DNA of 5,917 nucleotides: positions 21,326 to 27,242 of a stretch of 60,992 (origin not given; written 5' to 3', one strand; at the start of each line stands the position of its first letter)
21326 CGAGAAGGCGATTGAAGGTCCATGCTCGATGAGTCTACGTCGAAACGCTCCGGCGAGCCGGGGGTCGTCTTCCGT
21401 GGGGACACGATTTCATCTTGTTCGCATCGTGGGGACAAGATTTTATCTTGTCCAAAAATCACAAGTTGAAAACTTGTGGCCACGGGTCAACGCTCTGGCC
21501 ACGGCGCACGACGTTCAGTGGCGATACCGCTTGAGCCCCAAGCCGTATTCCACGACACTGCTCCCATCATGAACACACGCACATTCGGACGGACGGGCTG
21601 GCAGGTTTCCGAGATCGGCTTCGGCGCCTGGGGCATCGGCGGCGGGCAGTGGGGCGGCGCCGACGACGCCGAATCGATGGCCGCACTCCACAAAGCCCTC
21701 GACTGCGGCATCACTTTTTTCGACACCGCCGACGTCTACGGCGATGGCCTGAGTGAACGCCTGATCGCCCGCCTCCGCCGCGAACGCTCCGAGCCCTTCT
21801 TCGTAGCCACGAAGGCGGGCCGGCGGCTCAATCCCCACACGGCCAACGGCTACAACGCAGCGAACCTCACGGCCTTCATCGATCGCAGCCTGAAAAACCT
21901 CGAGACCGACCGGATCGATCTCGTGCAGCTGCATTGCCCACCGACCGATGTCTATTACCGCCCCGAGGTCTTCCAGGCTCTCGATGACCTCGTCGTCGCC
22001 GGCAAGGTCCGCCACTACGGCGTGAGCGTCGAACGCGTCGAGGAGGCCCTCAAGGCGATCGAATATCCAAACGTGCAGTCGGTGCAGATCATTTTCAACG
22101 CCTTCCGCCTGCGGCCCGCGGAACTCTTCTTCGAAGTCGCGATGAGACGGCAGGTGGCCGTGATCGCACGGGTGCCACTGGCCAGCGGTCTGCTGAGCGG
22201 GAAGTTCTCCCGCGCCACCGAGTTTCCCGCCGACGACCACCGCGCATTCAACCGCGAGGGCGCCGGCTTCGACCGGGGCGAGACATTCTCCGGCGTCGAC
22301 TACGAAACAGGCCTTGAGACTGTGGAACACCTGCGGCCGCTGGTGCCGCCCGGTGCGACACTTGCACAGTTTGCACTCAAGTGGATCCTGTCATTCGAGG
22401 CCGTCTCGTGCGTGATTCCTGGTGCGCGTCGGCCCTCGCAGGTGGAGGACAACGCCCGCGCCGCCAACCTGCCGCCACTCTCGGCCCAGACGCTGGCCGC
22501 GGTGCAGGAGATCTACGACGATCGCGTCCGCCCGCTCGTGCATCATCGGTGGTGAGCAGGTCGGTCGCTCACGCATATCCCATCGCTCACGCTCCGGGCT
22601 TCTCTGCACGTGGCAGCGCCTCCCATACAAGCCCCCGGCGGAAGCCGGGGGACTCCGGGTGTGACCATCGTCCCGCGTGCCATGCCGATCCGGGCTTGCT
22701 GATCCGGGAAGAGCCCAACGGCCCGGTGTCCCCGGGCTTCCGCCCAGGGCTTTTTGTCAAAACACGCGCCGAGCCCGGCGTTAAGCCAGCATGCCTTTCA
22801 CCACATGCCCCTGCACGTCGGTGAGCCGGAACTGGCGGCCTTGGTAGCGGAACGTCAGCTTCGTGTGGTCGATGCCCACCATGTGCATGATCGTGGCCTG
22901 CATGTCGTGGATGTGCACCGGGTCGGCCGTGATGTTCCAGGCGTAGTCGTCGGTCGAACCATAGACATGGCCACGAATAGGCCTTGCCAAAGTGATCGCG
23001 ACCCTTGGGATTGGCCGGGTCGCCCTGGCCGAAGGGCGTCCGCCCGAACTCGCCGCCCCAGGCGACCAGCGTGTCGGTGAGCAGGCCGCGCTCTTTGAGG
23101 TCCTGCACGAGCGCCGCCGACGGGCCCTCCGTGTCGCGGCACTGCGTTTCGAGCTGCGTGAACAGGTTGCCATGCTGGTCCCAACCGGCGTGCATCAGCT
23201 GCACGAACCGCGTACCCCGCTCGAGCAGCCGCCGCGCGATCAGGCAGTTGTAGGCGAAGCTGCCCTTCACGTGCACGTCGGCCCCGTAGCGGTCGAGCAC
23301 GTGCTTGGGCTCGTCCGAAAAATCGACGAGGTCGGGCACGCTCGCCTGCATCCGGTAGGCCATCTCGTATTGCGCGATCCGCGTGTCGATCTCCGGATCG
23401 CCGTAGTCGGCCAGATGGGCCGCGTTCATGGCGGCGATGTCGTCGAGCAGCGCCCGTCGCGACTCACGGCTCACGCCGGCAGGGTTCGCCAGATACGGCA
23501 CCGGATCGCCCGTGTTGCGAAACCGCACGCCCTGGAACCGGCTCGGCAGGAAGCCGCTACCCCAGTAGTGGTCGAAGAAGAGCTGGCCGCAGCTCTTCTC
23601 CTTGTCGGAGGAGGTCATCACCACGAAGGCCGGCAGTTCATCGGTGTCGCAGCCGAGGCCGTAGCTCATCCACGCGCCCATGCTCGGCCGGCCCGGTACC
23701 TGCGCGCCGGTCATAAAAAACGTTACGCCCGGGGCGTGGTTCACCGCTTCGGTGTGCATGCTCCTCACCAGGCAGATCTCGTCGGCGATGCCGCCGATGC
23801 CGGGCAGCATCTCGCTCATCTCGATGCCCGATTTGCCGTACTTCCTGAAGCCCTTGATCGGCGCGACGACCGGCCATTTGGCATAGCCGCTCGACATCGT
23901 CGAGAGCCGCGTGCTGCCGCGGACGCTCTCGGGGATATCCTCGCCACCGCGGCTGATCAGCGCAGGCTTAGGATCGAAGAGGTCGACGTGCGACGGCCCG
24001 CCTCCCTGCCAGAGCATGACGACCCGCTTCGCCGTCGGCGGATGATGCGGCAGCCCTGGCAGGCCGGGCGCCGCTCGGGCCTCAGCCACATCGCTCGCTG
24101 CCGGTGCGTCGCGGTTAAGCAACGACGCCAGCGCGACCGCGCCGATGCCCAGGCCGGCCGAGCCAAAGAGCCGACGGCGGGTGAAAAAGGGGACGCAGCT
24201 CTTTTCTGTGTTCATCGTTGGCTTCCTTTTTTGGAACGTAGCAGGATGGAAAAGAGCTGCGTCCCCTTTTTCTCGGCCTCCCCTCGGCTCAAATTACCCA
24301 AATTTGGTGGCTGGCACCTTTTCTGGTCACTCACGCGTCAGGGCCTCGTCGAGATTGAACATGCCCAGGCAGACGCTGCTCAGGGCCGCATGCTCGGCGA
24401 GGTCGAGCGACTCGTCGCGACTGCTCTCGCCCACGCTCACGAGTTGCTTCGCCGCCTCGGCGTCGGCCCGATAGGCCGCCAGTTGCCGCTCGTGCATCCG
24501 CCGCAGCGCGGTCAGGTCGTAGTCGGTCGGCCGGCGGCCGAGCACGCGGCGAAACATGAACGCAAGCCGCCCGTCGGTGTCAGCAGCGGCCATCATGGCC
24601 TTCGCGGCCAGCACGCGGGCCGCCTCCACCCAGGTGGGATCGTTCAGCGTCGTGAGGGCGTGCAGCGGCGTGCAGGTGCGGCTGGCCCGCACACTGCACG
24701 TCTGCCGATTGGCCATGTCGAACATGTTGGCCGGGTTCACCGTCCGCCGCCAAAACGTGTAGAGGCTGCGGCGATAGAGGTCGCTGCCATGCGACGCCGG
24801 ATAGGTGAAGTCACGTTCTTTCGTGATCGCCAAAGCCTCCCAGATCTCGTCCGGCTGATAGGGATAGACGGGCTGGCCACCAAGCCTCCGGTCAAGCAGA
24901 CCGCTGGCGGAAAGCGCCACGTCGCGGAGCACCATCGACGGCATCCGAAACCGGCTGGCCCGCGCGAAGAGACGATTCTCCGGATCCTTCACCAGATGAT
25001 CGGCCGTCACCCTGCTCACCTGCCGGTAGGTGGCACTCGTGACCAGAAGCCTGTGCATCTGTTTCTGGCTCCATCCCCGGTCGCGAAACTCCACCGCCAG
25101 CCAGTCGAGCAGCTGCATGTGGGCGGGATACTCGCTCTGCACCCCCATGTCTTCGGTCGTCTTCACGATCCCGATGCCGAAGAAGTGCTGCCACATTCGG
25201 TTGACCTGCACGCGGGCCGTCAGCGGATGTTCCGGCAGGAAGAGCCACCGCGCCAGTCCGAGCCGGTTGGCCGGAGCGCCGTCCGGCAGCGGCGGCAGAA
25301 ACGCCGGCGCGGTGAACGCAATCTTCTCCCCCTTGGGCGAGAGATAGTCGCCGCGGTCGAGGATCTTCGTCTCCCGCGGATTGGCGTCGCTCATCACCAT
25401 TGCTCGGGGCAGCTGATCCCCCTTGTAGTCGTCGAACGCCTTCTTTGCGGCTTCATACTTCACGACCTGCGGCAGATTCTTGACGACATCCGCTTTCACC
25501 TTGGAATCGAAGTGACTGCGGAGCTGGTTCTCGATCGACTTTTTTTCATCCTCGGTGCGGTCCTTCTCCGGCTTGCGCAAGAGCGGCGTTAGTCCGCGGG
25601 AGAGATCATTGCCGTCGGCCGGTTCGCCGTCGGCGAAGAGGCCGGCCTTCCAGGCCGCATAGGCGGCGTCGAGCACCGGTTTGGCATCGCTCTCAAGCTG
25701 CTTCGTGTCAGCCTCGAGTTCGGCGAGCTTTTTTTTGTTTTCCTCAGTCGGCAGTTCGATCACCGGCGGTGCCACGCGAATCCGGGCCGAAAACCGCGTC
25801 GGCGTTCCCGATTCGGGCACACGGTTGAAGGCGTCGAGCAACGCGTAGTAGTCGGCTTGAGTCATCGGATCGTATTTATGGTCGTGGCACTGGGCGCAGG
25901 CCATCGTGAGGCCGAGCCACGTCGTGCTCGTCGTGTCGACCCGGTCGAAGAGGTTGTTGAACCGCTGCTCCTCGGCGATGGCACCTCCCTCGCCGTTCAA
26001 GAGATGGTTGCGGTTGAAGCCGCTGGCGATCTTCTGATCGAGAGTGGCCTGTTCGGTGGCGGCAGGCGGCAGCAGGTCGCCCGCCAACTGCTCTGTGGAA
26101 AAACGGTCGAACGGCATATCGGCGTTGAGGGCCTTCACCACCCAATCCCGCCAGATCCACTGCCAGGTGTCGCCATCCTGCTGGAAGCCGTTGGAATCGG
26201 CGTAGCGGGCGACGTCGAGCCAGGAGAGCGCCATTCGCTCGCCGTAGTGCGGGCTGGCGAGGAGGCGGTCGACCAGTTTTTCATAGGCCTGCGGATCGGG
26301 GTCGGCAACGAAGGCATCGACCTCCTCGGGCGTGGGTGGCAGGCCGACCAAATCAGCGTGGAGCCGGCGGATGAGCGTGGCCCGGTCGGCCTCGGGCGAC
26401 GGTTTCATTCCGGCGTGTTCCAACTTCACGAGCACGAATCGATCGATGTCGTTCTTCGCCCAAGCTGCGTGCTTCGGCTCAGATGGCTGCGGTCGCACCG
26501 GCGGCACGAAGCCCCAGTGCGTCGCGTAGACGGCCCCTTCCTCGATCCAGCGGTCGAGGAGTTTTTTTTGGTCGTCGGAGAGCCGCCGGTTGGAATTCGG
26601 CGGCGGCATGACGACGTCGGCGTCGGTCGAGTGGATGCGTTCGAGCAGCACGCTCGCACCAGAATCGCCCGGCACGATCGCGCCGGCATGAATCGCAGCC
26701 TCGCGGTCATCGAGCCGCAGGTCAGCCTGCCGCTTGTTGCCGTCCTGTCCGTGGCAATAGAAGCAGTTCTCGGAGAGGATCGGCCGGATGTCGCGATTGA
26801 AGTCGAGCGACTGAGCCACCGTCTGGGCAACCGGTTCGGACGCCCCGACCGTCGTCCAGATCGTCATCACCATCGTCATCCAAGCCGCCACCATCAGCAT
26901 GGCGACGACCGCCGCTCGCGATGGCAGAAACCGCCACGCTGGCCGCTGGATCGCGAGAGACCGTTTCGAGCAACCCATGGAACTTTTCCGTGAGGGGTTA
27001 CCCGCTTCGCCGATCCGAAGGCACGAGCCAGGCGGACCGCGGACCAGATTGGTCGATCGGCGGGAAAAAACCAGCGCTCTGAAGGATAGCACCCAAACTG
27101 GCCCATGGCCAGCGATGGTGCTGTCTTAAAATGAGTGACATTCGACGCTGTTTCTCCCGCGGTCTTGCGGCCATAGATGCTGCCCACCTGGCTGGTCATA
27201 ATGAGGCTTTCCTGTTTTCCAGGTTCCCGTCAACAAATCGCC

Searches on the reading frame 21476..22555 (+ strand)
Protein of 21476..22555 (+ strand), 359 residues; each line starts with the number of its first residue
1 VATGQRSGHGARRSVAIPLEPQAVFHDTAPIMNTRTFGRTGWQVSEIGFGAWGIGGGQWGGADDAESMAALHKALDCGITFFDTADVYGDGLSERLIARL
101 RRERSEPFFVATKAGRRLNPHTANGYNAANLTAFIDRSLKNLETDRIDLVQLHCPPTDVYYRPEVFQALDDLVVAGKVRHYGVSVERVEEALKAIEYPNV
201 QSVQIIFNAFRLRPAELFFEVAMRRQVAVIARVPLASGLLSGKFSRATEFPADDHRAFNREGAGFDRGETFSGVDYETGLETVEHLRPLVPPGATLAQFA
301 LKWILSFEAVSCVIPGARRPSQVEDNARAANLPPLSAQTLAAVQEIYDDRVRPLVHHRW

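Call 40: search_protein_families(library=pfam, proteins=[window:21476-22555:+], max_evalue=0.001)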
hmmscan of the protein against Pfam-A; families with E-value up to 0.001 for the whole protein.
window:21476-22555:+ (359 aa): 1 family
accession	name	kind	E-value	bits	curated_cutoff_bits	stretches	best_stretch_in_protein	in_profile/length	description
PF00248.27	Aldo_ket_red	-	4.1e-65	220.2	24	1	46-347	1-290/291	Aldo/keto reductase family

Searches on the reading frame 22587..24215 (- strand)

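Call 60: search_protein_families(library=pfam, proteins=[window:22587-24215:-], max_evalue=0.0001)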
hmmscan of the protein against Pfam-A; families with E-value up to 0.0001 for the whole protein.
window:22587-24215:- (542 aa): 1 family
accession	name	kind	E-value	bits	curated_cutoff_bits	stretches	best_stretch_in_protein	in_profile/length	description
PF07394.17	DUF1501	-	9.9e-114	380.9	27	1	62-414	1-319/390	Protein of unknown function (DUF1501)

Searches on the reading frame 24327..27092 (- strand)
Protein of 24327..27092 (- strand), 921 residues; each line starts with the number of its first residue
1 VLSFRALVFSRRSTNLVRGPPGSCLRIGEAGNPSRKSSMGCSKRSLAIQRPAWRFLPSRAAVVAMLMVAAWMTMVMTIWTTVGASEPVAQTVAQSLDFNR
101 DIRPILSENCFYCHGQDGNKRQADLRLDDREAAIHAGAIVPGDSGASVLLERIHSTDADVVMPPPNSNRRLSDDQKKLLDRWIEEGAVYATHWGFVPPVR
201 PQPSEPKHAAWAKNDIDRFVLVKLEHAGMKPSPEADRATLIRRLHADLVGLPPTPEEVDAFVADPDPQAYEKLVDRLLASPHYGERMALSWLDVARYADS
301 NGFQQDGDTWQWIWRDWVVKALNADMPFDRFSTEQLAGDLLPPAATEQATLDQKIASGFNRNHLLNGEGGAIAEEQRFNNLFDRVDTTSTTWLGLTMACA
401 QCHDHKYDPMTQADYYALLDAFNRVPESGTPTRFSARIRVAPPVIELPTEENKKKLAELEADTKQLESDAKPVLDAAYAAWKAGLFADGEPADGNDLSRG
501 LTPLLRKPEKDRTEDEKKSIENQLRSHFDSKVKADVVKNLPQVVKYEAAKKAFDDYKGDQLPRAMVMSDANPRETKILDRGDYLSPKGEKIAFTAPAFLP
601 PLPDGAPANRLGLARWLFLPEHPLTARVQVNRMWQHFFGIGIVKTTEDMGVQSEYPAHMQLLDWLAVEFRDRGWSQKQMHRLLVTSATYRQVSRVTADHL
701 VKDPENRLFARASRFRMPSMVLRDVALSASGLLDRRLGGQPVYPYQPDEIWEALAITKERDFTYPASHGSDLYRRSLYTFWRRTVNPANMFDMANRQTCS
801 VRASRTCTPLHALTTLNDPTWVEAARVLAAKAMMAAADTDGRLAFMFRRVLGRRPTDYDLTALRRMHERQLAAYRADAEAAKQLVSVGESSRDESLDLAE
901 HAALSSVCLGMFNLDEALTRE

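Call 60: search_protein_families(library=pfam, proteins=[window:24327-27092:-], max_evalue=0.0001)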
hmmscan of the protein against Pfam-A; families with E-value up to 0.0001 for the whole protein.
window:24327-27092:- (921 aa): 3 families
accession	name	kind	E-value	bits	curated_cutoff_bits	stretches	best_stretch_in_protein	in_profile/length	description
PF07587.16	PSD1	-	7.6e-88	294.5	28.5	1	609-865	1-242/244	Protein of unknown function (DUF1553)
PF07583.16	PSCyt2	-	2.6e-85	286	29.8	1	216-425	2-207/209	Protein of unknown function (DUF1549)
PF07635.16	PSCyt1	-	1.7e-14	54.6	22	1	110-165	1-58/59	Planctomycete cytochrome C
